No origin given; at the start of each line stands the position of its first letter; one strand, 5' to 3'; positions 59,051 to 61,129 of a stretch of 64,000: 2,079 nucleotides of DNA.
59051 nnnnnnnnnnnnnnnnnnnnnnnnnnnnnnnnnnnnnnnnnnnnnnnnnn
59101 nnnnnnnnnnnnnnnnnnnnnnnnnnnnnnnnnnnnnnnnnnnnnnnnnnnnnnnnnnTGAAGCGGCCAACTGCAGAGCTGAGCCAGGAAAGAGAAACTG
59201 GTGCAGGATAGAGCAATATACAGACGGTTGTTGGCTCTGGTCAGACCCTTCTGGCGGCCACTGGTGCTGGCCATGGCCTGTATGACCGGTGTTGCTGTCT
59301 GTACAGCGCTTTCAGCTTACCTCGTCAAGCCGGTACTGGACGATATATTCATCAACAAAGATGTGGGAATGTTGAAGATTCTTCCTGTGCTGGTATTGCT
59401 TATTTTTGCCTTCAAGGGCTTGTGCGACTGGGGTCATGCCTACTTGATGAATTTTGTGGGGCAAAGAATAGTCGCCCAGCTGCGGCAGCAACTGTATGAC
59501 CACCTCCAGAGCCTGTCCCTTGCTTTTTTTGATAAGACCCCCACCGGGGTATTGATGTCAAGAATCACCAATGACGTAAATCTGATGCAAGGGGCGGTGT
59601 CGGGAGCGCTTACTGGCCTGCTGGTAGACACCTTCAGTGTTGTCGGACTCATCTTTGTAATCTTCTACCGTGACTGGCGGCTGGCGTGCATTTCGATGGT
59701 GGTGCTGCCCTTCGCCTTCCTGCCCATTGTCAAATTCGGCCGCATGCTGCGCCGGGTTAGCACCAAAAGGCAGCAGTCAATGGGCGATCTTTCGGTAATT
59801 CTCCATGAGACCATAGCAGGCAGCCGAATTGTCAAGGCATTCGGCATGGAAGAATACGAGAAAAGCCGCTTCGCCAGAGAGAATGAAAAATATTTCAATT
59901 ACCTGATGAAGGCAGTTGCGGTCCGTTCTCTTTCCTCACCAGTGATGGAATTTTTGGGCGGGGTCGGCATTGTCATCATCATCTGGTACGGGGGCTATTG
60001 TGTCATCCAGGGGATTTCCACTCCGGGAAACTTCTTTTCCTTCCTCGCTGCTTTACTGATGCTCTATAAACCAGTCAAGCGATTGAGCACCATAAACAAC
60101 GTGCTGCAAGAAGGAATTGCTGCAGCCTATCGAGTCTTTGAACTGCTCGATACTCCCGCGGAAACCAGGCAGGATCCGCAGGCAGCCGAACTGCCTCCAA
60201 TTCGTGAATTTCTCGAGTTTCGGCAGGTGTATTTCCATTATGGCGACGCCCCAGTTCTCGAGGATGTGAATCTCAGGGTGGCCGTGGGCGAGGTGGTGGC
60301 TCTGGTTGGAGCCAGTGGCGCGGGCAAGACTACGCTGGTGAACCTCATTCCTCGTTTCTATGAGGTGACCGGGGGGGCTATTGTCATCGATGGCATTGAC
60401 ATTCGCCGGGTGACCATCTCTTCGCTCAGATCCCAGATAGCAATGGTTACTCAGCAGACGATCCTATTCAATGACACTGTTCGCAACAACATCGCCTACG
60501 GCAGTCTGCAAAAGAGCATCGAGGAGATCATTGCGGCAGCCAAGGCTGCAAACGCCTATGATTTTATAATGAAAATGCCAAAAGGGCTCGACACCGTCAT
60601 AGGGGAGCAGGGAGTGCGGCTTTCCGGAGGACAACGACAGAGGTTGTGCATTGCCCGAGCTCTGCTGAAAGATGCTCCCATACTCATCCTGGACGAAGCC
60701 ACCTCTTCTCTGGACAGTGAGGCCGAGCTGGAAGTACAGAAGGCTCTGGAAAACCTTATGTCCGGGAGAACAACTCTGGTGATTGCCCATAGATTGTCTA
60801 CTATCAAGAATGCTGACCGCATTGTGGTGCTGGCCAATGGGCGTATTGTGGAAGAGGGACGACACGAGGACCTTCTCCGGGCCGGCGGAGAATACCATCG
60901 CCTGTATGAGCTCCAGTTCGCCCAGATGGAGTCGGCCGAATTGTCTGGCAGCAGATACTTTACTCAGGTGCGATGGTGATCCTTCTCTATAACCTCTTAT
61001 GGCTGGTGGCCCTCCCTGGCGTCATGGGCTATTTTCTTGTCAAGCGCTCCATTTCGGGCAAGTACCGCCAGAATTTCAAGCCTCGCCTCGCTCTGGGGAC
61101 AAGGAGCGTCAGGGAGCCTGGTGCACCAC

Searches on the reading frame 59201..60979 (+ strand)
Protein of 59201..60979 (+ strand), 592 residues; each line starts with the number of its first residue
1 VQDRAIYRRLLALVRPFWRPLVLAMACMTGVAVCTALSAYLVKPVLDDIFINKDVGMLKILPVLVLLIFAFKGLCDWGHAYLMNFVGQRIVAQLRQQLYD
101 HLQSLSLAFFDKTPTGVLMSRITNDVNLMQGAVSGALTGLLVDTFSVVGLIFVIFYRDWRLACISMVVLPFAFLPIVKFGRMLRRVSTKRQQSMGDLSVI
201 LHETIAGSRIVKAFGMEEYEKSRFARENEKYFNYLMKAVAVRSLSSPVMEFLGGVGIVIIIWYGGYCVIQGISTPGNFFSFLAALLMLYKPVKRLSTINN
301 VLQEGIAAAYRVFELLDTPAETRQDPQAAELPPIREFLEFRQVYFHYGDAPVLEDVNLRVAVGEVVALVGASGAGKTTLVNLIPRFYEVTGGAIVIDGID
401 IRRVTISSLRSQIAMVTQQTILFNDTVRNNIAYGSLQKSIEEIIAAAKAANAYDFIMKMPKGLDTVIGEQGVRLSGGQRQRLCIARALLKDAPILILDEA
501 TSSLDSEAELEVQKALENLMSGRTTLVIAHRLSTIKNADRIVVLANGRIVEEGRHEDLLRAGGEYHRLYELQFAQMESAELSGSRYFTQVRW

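Call 80: search_protein_families(library=pfam, proteins=[window:59201-60979:+], max_evalue=1e-8)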
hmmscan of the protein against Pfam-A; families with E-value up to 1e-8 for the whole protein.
window:59201-60979:+ (592 aa): 2 families
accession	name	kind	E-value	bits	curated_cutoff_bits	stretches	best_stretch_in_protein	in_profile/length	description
PF00664.28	ABC_membrane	-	1.2e-57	196.2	28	1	22-291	2-273/274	ABC transporter transmembrane region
PF00005.33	ABC_tran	-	1.2e-33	117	25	1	353-502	1-137/137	ABC transporter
